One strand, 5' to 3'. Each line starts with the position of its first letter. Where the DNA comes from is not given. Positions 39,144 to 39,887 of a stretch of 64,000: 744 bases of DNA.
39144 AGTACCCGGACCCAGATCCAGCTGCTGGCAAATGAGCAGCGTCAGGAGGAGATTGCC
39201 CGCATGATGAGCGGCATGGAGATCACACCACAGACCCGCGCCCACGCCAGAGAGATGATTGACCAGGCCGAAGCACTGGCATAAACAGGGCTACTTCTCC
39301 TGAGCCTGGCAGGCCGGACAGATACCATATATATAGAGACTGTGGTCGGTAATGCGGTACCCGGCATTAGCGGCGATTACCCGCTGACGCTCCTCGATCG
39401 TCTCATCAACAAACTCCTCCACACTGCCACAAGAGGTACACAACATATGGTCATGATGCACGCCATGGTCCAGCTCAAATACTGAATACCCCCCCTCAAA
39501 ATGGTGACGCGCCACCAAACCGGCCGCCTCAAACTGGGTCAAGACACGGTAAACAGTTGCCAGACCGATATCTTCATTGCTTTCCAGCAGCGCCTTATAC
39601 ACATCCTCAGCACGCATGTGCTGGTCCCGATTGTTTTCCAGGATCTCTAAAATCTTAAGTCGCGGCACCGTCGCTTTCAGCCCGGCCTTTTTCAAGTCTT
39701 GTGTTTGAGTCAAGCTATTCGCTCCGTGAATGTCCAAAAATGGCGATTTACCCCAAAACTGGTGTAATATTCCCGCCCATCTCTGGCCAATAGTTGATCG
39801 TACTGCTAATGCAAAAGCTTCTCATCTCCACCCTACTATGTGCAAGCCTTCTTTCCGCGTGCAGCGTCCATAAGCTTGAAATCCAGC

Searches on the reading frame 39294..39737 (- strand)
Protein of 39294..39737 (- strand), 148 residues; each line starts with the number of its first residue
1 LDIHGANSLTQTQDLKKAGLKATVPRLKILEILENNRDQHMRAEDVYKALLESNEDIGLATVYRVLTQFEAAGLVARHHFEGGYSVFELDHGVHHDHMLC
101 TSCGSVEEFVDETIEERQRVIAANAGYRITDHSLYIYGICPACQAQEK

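Call 86: search_protein_families(library=pfam, proteins=[window:39294-39737:-], max_evalue=0.00001)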
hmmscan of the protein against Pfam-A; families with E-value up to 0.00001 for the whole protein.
window:39294-39737:- (148 aa): 1 family
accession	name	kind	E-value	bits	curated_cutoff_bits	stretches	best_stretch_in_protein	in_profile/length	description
PF01475.25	FUR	-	2.1e-43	147.8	23.1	1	17-137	1-121/121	Ferric uptake regulator family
